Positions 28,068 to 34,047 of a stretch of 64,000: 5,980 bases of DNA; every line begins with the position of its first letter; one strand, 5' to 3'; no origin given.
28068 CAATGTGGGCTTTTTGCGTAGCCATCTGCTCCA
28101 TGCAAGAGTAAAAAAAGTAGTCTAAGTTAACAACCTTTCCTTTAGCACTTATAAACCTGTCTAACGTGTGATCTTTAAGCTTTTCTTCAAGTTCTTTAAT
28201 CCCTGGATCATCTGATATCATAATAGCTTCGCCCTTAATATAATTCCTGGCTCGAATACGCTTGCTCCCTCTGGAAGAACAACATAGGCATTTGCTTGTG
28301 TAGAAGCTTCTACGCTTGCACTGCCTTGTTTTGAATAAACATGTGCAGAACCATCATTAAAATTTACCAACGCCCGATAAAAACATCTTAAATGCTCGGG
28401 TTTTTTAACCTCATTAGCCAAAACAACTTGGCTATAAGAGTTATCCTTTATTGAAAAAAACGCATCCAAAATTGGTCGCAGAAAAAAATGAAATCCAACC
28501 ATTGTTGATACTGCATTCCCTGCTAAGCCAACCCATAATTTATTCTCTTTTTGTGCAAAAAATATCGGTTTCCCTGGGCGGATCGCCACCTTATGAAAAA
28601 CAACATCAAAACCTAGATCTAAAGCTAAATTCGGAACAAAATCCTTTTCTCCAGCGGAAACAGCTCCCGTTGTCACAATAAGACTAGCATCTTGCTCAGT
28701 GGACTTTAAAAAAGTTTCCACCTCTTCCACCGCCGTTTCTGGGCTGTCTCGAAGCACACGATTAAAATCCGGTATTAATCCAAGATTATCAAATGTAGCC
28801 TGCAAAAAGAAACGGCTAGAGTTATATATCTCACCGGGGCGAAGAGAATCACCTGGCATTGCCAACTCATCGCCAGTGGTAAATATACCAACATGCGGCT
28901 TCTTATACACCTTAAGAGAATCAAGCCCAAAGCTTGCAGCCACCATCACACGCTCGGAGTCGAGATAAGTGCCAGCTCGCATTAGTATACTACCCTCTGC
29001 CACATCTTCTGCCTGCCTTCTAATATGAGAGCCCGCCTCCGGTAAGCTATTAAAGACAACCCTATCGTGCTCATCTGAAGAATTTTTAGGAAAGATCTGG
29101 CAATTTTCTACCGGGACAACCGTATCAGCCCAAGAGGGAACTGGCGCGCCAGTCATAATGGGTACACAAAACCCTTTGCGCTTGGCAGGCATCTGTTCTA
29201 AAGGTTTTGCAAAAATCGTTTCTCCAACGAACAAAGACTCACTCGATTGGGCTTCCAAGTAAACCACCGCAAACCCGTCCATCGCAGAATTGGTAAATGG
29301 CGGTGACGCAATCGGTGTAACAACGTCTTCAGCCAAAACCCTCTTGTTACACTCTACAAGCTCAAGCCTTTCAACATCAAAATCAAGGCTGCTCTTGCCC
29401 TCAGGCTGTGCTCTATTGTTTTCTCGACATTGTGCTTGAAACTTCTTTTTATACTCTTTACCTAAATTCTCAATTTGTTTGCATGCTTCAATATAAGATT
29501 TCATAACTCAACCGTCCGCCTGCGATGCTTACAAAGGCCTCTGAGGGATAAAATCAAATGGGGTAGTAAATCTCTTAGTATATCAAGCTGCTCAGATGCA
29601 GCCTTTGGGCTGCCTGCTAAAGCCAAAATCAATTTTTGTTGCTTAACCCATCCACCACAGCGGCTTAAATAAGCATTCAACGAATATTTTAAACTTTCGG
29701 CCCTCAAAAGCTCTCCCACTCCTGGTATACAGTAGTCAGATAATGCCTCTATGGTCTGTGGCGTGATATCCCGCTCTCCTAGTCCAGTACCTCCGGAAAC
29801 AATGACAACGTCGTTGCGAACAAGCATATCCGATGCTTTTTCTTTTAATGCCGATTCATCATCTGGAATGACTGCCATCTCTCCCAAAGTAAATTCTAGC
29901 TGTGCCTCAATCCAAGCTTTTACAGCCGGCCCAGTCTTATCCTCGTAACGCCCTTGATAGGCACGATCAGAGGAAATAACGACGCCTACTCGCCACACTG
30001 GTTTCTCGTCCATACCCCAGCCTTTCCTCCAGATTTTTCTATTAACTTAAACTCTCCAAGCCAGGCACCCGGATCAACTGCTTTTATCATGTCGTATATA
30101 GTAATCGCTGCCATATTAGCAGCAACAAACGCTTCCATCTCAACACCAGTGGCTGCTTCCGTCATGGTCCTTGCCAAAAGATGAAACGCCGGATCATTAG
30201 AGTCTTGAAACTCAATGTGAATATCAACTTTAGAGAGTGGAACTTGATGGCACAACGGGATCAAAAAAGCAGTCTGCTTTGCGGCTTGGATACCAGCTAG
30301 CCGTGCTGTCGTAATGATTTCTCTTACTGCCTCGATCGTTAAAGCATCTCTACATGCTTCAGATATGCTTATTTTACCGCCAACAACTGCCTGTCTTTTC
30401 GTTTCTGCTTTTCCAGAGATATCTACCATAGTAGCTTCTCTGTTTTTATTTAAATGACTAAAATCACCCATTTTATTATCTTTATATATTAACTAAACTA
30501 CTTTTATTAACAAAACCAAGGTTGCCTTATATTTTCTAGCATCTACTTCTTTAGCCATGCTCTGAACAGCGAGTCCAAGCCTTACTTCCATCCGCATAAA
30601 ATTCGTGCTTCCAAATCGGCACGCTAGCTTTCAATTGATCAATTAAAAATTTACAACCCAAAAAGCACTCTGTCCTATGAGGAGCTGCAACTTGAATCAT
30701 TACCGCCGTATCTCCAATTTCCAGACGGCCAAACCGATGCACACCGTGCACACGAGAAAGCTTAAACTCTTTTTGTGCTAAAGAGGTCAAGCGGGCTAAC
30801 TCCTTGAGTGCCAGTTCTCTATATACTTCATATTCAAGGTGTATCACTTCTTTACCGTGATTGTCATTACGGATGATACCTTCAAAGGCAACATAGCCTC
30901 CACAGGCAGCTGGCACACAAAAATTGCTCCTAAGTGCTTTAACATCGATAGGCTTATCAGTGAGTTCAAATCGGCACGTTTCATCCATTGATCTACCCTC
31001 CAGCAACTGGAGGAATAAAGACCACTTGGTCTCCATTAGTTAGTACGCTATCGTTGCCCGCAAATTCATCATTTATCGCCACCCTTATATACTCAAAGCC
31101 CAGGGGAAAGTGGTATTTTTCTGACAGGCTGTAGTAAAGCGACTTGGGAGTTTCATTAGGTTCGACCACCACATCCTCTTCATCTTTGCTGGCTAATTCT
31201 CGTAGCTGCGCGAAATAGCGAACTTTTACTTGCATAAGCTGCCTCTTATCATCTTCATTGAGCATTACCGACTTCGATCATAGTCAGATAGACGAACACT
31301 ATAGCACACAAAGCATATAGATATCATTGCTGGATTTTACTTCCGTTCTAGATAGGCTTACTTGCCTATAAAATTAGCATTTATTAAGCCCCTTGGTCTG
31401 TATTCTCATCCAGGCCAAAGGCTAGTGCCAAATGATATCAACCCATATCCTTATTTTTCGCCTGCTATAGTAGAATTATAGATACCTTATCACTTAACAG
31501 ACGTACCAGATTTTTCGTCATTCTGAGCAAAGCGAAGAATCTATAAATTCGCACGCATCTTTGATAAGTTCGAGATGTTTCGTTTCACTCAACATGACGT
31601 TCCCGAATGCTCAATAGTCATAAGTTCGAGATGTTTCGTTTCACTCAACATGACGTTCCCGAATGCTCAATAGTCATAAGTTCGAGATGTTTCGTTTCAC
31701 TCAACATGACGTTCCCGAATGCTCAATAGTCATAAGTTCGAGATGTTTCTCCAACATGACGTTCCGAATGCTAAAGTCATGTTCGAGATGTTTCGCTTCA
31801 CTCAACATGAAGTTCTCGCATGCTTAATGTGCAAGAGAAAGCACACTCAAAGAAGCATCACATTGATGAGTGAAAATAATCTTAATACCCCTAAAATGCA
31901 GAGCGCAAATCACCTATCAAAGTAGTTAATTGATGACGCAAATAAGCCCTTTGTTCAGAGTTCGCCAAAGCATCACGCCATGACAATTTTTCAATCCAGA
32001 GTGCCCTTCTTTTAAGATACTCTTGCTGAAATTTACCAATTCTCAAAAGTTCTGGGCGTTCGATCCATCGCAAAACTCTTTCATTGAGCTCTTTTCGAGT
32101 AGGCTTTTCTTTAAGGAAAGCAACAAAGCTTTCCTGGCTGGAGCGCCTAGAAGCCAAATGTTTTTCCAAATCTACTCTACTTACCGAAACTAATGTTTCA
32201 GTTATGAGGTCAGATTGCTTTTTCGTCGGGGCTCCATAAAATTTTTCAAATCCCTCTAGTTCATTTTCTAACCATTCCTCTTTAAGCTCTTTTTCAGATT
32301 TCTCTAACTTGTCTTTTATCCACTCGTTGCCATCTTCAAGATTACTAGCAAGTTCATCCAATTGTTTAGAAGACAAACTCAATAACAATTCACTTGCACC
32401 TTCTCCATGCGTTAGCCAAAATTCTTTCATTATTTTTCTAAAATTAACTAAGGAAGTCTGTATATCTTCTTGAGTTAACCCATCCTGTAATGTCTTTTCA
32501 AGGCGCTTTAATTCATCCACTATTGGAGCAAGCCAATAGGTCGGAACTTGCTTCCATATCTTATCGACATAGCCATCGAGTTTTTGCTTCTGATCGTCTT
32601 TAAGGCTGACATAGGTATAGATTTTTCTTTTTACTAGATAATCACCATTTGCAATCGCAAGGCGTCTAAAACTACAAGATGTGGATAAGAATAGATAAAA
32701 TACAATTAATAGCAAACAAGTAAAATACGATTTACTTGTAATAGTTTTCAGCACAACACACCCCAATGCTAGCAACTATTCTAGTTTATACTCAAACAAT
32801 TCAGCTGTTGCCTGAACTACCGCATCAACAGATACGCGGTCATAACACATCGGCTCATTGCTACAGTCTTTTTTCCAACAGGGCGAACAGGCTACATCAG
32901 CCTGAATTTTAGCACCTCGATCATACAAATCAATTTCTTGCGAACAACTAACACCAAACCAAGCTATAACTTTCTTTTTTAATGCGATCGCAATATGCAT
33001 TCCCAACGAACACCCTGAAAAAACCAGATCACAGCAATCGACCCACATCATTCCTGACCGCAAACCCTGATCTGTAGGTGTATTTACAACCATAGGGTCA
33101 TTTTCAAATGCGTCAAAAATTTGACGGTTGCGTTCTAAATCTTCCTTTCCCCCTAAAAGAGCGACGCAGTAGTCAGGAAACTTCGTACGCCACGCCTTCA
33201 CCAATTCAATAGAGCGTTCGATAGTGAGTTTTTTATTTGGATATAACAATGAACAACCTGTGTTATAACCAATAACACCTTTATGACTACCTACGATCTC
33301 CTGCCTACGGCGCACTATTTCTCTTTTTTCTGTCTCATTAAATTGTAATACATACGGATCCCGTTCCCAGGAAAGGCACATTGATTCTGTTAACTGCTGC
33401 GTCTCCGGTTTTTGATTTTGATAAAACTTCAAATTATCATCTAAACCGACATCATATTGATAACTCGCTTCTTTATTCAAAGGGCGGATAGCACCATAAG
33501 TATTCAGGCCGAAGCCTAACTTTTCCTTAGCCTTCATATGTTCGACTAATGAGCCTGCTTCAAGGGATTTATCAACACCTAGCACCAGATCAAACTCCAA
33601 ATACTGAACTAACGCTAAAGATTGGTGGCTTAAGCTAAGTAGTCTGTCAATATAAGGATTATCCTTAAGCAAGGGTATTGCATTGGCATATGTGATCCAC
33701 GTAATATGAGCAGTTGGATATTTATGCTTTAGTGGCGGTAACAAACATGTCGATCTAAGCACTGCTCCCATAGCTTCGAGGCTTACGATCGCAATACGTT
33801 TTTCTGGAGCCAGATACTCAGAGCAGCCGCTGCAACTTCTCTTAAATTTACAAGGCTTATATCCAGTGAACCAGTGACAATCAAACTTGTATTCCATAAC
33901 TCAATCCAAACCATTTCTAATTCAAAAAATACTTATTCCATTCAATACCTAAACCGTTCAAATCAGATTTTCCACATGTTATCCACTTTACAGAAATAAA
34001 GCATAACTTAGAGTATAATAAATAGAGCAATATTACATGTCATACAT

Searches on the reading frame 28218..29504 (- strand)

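Call 93: search_protein_families(library=ncbifam, proteins=[window:28218-29504:-], max_evalue=0.00001)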
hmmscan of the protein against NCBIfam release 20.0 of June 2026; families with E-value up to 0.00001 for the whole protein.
window:28218-29504:- (428 aa): 7 families
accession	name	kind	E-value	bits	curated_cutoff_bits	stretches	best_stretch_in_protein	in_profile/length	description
NF007960.1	PRK10680.1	equivalog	1.7e-78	264.2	440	1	44-420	20-393/401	molybdopterin molybdotransferase MoeA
NF050098.1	MoeA_actino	exception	5.8e-68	229.5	560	1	44-415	19-387/400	molybdopterin molybdotransferase MoeA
NF011068.0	PRK14498.1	equivalog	1.8e-67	227.9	534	1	40-425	26-407/647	molybdopterin biosynthesis protein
NF011060.0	PRK14491.1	equivalog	2.2e-67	227.9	532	1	44-420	219-586/598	bifunctional molybdopterin-guanine dinucleotide biosynthesis adaptor protein MobB/molybdopterin molybdotransferase MoeA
NF045515.2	Glp_gephyrin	equivalog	1.5e-63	214.9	475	1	46-422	21-397/403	molybdotransferase-like divisome protein Glp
NF011067.0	PRK14497.1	equivalog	1.2e-51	175.9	536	1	43-371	29-347/546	putative molybdopterin biosynthesis protein MoeA/unknown domain fusion protein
TIGR00177.1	molyb_syn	domain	5.2e-22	78.4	85.35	1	202-344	1-148/148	molybdenum cofactor synthesis domain-containing protein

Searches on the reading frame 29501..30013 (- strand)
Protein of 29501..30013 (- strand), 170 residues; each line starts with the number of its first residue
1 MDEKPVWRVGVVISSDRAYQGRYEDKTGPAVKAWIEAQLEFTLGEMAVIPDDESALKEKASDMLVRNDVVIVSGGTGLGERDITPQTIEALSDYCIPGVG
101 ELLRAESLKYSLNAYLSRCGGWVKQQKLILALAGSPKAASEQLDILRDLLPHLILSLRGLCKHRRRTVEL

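Call 36: search_protein_families(library=pfam, proteins=[window:29501-30013:-], max_evalue=0.001)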
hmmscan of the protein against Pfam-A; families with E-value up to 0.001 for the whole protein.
window:29501-30013:- (170 aa): 1 family
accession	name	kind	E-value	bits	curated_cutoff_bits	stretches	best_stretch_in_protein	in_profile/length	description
PF00994.29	MoCF_biosynth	-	5.7e-25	88.1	26.6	1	10-150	1-142/144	Probable molybdopterin binding domain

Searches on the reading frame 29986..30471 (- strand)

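Call 36: search_protein_families(library=pfam, proteins=[window:29986-30471:-], max_evalue=0.001)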
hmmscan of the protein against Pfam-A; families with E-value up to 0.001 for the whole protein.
window:29986-30471:- (161 aa): 1 family
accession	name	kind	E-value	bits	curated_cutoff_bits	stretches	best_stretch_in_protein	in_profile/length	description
PF01967.27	MoaC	-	6e-40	136.8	27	1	15-149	1-136/136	MoaC family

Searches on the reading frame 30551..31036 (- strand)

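Call 36: search_protein_families(library=pfam, proteins=[window:30551-31036:-], max_evalue=0.001)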
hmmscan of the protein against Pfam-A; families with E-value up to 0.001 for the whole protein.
window:30551-31036:- (161 aa): 1 family
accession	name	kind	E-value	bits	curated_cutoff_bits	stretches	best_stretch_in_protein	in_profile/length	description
PF02391.22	MoaE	-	2.9e-32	111.6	23.4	1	25-137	1-113/114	MoaE protein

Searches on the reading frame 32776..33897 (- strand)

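Call 93: search_protein_families(library=ncbifam, proteins=[window:32776-33897:-], max_evalue=0.00001)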
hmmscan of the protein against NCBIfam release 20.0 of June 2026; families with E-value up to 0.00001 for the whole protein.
window:32776-33897:- (373 aa): 5 families
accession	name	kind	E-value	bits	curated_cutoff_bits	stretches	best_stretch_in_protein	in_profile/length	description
TIGR02195.1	heptsyl_trn_II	equivalog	4.8e-15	55.5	134.6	1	185-367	155-337/339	lipopolysaccharide heptosyltransferase II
TIGR02201.1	heptsyl_trn_III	equivalog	3.6e-10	39.4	170.2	1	34-92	1-59/344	putative lipopolysaccharide heptosyltransferase III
NF008162.0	PRK10916.1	equivalog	6.8e-09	35.4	569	1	184-318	160-291/348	ADP-heptose--LPS heptosyltransferase RfaF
NF007742.0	PRK10422.1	equivalog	6.8e-09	35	467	1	31-94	4-67/352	lipopolysaccharide core heptosyltransferase RfaQ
TIGR02193.1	heptsyl_trn_I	equivalog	7.1e-08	32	185.3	1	34-93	1-60/320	lipopolysaccharide heptosyltransferase I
